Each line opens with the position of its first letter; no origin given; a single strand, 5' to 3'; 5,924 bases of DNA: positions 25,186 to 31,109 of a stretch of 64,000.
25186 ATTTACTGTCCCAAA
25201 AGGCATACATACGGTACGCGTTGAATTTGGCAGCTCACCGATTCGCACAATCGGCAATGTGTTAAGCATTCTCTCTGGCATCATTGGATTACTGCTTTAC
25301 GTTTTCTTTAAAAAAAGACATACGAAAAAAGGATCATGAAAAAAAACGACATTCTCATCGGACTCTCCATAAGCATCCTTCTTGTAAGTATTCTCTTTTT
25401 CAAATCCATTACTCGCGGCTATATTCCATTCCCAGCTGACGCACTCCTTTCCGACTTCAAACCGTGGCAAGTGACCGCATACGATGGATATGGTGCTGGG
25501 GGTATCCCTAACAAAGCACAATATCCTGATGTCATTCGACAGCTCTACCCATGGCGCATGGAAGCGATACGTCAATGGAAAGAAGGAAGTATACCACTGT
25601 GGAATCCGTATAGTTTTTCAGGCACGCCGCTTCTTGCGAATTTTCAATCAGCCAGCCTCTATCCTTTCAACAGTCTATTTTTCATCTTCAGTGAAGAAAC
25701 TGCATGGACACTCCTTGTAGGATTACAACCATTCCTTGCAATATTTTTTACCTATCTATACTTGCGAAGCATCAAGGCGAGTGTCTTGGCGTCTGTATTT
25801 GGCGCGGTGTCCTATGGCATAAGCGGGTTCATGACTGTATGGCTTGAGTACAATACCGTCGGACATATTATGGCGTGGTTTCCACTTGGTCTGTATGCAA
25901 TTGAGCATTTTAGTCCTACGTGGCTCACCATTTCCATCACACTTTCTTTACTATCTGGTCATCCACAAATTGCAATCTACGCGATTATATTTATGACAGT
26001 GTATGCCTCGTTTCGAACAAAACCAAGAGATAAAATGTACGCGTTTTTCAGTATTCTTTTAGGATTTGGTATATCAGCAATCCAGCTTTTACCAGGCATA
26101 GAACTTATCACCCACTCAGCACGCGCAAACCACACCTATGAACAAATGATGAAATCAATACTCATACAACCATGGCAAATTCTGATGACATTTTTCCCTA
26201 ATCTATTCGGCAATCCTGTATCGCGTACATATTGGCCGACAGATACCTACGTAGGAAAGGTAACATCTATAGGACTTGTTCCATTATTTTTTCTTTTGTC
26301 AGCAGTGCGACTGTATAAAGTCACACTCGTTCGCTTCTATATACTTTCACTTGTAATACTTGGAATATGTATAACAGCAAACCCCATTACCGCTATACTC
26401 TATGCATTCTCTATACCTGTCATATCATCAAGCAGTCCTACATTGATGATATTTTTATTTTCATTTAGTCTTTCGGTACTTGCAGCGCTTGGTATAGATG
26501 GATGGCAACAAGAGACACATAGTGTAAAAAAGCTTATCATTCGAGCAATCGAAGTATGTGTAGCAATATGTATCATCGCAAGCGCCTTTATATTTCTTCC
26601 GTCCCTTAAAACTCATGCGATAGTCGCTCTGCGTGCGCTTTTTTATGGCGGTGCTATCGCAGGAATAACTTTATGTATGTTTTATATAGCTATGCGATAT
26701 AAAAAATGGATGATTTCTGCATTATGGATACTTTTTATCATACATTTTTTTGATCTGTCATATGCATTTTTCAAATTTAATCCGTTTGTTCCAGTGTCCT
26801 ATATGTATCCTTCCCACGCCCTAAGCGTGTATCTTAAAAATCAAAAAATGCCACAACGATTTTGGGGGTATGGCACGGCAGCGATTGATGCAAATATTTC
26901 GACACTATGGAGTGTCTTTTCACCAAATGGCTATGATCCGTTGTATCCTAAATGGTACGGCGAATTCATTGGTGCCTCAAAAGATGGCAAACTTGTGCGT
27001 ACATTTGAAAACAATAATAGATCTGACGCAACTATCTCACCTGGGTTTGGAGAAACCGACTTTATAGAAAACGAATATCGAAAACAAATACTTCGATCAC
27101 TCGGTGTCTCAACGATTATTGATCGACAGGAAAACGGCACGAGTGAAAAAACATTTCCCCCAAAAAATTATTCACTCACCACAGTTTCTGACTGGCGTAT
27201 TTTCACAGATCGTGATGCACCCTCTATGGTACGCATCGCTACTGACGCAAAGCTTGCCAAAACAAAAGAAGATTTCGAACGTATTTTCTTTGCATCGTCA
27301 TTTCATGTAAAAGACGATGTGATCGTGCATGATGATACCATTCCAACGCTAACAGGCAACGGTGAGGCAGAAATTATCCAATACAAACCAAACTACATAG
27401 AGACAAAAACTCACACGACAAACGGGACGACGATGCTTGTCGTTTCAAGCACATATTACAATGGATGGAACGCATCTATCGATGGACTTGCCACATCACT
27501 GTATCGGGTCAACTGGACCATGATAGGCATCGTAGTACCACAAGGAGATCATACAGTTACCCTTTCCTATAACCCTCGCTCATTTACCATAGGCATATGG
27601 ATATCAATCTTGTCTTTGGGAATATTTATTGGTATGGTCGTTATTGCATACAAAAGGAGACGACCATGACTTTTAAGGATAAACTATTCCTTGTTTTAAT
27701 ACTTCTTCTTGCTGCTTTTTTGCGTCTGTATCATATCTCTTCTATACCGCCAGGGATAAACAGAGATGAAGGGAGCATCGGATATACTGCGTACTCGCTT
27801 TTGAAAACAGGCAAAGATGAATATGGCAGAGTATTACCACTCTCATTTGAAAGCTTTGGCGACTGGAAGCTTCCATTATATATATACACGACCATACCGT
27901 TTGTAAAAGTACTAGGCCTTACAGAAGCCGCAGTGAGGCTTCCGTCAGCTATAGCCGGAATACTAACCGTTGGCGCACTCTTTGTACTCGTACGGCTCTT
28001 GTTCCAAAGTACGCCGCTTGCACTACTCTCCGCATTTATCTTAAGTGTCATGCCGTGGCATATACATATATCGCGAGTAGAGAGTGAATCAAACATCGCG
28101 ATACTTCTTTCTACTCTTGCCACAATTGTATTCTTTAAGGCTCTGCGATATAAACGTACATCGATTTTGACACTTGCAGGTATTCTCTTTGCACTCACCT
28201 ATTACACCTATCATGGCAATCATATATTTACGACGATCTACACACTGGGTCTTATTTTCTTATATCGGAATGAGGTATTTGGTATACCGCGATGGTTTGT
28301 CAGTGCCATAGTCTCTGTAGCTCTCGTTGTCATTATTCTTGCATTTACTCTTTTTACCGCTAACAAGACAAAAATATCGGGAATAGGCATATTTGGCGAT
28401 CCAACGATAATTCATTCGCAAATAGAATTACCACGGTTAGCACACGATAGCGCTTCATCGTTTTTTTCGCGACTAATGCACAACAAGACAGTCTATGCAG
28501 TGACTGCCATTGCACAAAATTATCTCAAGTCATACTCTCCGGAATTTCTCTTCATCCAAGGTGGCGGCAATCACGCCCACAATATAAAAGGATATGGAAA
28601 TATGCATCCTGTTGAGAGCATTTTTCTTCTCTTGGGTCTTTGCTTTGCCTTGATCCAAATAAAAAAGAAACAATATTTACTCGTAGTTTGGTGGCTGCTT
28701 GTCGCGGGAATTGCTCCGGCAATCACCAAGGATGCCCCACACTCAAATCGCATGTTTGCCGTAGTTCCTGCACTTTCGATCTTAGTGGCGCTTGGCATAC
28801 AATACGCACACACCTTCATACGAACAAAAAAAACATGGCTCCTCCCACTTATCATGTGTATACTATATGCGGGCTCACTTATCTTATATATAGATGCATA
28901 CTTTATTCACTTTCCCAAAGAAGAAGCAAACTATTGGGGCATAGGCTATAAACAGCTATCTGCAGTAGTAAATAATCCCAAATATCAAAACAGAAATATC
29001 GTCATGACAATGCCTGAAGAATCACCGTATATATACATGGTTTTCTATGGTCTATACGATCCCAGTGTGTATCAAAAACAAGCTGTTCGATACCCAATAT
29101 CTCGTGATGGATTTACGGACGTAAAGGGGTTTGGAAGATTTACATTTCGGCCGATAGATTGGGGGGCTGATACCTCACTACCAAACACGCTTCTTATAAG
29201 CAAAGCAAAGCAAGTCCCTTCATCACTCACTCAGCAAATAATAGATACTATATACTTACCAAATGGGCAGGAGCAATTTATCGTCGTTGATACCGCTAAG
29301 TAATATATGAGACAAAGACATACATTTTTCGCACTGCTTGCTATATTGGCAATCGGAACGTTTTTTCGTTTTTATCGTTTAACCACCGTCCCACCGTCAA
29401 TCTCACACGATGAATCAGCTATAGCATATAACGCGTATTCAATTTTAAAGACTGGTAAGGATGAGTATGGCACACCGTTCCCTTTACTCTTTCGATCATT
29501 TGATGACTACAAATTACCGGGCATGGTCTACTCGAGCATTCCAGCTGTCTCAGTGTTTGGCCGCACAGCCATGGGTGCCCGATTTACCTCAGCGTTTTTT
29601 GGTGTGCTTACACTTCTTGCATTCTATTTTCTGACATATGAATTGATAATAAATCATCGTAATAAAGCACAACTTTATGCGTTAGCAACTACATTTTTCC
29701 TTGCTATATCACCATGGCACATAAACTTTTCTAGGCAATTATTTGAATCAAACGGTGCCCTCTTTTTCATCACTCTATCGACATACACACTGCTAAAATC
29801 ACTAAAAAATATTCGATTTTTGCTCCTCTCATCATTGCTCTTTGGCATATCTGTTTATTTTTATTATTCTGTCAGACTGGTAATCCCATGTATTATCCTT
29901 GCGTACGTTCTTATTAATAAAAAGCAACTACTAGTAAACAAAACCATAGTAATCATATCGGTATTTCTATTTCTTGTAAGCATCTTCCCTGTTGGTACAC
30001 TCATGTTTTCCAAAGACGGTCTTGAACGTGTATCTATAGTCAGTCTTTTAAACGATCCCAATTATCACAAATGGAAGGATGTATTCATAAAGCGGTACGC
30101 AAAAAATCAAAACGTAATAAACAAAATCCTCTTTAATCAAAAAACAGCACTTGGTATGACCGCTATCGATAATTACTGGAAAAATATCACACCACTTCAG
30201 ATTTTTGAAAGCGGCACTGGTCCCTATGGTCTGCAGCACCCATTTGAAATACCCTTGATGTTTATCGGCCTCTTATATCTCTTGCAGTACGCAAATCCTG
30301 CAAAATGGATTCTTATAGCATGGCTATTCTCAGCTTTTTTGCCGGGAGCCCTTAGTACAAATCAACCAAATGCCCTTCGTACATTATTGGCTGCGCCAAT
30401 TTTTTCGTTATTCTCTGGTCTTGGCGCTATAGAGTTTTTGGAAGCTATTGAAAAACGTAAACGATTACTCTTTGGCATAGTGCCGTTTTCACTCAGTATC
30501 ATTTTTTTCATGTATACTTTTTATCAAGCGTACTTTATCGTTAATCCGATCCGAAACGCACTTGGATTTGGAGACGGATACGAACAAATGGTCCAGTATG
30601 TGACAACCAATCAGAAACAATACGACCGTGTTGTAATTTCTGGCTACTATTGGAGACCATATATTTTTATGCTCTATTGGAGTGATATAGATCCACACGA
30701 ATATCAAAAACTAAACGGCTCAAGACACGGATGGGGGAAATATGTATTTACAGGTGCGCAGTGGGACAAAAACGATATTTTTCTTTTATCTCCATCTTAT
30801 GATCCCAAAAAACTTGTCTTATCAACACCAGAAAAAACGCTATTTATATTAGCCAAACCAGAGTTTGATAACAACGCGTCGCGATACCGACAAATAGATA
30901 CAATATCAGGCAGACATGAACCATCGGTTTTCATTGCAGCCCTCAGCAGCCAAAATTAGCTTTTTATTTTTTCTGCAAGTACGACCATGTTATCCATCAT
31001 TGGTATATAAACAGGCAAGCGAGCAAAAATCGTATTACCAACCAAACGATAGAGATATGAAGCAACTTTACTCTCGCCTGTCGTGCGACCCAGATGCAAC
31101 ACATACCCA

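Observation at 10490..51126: An array of about 19 polytopic GT-C-type membrane glycosyltransferases from four or five families, in tandem paralog runs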

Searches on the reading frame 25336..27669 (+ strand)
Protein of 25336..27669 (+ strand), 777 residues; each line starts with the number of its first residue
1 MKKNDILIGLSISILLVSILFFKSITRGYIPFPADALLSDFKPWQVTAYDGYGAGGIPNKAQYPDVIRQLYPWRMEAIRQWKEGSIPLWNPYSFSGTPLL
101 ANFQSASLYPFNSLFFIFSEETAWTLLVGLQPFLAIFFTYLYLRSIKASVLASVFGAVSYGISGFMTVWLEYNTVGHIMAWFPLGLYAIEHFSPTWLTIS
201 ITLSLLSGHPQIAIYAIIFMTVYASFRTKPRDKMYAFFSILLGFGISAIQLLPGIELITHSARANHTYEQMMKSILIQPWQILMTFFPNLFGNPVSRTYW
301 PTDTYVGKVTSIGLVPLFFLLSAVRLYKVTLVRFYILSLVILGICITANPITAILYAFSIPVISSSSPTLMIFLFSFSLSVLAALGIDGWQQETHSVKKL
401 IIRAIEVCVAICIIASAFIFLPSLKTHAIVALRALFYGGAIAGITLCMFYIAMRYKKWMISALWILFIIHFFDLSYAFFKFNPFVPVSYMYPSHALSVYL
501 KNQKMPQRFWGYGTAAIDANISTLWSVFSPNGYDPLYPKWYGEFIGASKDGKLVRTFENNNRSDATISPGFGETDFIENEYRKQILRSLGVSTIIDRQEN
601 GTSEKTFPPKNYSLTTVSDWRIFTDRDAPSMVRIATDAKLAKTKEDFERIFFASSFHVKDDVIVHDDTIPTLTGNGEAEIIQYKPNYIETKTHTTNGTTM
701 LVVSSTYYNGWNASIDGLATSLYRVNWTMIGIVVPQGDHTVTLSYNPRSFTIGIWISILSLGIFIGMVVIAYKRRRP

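Call 3: search_protein_families(library=pfam, proteins=[window:25336-27669:+], max_evalue=0.01)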
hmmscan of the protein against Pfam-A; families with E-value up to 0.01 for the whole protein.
window:25336-27669:+ (777 aa): 1 family
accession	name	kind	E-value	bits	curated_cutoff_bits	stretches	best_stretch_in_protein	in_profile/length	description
PF09586.16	YfhO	-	3.7e-24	85.6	28.5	2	679-757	757-835/835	Bacterial membrane protein YfhO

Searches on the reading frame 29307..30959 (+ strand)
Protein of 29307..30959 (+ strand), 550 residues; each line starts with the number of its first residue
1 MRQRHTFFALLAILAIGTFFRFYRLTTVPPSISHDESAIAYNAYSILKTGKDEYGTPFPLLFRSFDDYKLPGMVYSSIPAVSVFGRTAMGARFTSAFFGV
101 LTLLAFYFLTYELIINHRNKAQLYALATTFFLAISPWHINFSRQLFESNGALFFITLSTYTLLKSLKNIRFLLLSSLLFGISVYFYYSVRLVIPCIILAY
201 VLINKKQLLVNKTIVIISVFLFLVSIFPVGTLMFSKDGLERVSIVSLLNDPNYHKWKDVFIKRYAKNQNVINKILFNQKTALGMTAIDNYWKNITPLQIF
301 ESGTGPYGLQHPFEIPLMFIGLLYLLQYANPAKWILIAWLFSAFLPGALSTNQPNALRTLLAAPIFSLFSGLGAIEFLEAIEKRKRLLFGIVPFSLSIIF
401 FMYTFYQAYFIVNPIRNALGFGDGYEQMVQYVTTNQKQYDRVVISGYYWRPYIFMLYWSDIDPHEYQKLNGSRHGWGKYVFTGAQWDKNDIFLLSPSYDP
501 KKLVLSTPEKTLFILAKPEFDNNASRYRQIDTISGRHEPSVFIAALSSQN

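Call 4: search_protein_families(library=pfam, proteins=[window:29307-30959:+], max_evalue=0.01)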
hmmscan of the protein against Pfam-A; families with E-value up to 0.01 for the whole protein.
window:29307-30959:+ (550 aa): 0 families

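Call 66: search_protein_families(library=pfam, proteins=[window:29307-30959:+], max_evalue=1)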
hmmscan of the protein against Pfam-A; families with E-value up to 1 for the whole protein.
window:29307-30959:+ (550 aa): 1 family
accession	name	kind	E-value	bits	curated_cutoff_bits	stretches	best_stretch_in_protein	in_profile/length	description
PF03779.20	SPW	-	0.31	12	31.5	1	83-144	19-76/93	SPW repeat domain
